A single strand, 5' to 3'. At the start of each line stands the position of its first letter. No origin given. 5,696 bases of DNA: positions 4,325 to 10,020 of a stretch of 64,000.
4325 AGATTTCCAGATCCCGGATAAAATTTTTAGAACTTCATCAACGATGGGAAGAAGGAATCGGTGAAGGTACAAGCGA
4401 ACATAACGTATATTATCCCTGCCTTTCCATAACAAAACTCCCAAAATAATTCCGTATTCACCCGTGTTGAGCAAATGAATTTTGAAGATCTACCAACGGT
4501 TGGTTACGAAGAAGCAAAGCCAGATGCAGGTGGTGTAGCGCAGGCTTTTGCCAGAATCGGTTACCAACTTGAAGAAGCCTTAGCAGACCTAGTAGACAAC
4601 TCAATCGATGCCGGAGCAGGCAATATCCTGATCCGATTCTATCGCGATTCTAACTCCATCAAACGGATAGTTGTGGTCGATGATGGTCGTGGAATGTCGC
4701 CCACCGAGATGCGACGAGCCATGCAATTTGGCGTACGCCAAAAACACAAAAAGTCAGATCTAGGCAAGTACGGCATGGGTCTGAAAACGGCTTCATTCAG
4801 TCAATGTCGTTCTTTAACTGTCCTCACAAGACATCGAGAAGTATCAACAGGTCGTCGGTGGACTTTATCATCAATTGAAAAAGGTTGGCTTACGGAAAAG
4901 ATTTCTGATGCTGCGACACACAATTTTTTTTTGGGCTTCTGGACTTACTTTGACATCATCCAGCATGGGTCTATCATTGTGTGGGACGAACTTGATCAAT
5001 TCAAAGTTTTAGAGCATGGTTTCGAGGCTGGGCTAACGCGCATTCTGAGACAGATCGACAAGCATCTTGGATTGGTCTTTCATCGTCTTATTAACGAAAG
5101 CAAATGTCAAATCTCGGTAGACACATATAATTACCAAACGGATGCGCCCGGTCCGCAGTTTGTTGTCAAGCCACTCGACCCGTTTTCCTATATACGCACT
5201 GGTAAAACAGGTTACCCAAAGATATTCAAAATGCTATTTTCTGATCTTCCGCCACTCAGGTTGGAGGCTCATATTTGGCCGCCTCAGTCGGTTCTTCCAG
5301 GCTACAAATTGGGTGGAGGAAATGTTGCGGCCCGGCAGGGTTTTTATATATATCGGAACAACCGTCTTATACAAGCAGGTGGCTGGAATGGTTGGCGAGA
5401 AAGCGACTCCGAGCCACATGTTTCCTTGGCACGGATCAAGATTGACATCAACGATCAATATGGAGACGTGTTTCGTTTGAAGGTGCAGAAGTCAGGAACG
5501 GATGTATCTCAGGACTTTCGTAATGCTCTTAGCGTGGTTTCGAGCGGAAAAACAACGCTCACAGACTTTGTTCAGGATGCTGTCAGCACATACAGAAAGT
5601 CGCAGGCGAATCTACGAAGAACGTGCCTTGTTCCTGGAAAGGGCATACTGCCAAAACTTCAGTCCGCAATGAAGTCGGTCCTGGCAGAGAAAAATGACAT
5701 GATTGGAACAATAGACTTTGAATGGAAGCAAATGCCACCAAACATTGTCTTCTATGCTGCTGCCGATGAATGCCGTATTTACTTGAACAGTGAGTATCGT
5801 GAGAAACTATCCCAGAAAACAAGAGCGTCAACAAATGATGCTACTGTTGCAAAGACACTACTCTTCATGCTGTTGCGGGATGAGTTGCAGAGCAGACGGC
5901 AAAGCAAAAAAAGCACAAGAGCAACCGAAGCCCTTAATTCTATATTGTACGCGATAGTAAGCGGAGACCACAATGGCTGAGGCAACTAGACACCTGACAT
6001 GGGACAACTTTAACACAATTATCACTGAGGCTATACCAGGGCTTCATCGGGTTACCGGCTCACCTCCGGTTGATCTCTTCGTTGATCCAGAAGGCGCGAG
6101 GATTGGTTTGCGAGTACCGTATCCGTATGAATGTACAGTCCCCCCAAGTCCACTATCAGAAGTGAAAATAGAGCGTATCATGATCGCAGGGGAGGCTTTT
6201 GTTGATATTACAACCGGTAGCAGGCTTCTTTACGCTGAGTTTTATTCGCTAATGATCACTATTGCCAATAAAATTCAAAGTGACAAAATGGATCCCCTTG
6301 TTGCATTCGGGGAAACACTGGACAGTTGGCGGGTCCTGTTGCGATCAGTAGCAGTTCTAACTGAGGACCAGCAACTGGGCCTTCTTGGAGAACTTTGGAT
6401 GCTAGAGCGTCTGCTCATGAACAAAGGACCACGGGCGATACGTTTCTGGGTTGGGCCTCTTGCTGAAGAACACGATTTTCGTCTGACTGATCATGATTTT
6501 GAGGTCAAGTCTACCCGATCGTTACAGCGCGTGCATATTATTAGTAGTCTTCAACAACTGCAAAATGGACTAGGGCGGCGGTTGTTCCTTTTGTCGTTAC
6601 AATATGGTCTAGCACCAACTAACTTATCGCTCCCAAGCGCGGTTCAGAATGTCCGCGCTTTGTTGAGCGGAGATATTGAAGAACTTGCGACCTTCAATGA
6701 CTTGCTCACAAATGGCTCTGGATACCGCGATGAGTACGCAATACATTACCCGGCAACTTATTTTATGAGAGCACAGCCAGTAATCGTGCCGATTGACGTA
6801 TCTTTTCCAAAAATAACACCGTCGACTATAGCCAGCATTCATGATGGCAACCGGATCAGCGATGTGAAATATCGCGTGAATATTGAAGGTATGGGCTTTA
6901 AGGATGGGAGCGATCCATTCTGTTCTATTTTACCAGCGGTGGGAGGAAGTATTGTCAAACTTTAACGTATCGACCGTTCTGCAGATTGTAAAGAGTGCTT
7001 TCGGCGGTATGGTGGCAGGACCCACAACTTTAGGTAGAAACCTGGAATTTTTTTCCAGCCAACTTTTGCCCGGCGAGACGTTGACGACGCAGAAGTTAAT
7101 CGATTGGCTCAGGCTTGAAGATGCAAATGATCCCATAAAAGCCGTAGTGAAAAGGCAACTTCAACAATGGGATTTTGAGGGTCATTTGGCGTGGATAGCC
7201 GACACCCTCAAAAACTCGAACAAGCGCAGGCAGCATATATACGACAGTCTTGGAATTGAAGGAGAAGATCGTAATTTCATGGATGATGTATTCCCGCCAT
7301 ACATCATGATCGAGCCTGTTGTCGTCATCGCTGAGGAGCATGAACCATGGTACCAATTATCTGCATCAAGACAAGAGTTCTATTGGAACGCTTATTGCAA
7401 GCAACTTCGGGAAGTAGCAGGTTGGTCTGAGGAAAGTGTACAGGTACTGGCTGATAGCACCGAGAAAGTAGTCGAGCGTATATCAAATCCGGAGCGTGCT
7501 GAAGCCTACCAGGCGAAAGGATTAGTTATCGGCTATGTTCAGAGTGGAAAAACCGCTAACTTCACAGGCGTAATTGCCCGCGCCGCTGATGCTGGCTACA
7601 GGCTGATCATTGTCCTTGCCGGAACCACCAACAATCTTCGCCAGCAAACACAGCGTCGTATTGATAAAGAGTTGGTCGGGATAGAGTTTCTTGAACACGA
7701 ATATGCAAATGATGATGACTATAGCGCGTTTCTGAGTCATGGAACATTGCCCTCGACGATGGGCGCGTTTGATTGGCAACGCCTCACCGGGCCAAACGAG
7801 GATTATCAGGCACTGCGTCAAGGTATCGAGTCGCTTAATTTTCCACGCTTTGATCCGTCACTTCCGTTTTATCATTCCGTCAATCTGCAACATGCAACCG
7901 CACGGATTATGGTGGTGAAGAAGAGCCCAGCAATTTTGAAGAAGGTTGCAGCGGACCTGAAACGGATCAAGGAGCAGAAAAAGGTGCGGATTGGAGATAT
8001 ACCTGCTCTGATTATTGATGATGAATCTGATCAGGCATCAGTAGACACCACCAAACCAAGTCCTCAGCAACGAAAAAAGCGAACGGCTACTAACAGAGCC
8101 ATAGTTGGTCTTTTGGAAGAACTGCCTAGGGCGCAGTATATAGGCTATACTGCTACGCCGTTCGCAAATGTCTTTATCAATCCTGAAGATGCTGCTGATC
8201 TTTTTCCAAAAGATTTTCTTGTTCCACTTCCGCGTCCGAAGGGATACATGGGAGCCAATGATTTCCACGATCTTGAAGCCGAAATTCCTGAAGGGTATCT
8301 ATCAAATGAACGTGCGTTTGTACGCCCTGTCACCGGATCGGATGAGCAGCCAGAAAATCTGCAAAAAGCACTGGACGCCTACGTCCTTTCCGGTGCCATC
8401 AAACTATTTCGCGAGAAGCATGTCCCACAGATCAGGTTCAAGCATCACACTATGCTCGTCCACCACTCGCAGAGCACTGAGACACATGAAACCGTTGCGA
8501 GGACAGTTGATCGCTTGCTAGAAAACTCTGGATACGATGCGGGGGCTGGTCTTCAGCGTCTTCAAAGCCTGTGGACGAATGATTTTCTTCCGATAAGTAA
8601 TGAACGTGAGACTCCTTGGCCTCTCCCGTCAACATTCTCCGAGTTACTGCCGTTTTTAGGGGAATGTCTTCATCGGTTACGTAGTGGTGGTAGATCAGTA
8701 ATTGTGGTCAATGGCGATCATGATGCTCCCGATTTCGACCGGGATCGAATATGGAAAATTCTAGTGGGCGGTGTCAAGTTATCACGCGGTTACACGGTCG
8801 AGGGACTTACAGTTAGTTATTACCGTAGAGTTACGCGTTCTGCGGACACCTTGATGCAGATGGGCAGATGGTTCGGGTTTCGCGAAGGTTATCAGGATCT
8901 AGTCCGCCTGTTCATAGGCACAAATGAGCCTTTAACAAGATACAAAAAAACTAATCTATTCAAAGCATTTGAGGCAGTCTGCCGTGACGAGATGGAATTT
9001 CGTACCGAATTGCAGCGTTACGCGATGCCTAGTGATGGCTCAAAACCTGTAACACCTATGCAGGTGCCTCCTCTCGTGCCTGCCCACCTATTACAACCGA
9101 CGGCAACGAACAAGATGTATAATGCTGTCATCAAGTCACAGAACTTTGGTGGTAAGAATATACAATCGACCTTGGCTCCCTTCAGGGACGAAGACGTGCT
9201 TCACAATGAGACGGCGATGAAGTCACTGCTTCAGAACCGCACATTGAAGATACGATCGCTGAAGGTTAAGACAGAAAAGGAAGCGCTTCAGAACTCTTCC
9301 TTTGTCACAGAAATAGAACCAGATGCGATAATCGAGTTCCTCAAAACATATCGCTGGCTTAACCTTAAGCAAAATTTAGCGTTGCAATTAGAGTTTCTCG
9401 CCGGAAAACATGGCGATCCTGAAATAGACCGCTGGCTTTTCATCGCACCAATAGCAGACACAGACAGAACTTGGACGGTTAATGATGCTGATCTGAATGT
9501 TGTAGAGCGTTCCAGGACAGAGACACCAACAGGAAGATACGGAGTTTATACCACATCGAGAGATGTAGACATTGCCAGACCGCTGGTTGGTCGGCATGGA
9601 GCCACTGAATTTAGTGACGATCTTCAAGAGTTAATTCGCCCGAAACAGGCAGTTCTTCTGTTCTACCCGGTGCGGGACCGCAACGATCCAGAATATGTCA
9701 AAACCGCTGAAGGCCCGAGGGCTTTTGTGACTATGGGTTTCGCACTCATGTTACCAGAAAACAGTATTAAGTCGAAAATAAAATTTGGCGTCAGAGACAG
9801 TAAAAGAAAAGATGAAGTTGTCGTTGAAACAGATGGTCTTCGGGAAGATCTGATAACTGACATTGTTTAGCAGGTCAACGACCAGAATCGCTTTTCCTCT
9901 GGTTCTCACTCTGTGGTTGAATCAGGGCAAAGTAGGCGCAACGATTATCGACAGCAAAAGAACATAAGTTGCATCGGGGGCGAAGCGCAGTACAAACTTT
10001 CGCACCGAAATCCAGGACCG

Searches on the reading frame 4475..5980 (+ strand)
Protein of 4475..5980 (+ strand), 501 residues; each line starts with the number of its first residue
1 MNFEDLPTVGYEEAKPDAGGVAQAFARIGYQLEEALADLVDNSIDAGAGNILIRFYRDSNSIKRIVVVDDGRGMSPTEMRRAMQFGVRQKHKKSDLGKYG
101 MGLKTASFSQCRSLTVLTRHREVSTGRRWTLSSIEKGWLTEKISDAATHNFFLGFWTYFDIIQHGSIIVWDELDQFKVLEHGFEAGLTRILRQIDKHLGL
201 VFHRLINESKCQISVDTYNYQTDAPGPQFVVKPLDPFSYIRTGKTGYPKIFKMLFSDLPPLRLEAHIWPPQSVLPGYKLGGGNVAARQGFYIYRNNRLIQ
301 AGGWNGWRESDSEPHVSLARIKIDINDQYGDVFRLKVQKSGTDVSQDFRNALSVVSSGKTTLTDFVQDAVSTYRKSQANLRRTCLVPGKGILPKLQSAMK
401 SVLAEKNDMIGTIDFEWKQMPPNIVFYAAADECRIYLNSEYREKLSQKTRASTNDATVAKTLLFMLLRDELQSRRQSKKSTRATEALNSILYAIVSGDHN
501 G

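Call 43: search_protein_families(library=pfam, proteins=[window:4475-5980:+], max_evalue=0.0001)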
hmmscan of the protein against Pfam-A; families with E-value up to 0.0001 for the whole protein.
window:4475-5980:+ (501 aa): 2 families
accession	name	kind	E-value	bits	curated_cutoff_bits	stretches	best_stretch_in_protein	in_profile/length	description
PF13589.12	HATPase_c_3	-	3.6e-32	111.7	25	1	30-149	1-125/137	Histidine kinase-, DNA gyrase B-, and HSP90-like ATPase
PF02518.31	HATPase_c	-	3e-09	37.7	26.4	1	31-106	5-80/111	Histidine kinase-, DNA gyrase B-, and HSP90-like ATPase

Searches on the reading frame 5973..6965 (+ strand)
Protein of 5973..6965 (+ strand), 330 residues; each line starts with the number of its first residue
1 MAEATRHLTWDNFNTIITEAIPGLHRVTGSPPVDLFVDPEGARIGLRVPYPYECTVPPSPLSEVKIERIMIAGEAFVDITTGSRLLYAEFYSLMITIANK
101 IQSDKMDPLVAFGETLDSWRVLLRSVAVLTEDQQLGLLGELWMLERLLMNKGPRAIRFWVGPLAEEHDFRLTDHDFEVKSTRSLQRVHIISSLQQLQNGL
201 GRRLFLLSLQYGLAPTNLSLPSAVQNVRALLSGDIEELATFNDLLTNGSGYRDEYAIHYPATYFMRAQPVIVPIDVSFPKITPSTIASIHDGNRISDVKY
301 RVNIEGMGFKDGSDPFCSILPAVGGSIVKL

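Call 43: search_protein_families(library=pfam, proteins=[window:5973-6965:+], max_evalue=0.0001)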
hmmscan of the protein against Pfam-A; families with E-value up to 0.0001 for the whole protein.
window:5973-6965:+ (330 aa): 1 family
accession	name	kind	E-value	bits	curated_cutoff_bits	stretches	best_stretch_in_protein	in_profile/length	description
PF14390.12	DUF4420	-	1e-39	137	27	1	63-304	62-305/306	Putative PD-(D/E)XK family member, (DUF4420)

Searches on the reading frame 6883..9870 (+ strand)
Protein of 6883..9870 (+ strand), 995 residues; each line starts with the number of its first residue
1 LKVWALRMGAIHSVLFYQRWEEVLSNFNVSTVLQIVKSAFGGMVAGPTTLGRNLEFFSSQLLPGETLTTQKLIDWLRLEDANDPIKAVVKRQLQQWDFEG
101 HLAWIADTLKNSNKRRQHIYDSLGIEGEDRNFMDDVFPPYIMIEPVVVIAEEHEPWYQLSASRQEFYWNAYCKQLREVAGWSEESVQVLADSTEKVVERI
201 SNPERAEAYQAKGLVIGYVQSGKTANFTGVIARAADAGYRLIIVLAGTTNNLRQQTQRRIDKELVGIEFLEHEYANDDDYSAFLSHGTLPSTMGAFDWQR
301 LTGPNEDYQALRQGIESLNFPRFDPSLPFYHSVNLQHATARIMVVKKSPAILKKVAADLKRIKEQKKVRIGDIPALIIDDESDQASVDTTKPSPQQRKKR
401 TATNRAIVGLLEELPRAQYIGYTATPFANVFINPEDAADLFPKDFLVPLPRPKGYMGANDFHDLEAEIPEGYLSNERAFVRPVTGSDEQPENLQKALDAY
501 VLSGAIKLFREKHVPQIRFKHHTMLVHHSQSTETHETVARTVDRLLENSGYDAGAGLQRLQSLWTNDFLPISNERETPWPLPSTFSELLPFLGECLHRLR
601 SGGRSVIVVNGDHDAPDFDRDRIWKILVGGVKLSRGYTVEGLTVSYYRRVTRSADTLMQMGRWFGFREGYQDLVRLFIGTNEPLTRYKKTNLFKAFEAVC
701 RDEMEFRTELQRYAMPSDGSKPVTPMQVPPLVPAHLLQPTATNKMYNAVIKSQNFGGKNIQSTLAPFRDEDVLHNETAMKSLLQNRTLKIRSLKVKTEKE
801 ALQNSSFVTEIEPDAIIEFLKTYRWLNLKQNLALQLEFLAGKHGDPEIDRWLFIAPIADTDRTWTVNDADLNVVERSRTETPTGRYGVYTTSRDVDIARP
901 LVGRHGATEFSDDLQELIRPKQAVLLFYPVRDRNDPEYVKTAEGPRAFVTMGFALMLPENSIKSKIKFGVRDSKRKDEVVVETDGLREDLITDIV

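Call 43: search_protein_families(library=pfam, proteins=[window:6883-9870:+], max_evalue=0.0001)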
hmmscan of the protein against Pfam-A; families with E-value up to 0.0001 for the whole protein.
window:6883-9870:+ (995 aa): 1 family
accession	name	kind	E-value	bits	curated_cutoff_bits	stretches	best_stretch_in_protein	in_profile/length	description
PF10593.14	Z1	-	4e-50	170.9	25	1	493-735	2-224/228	Z1 domain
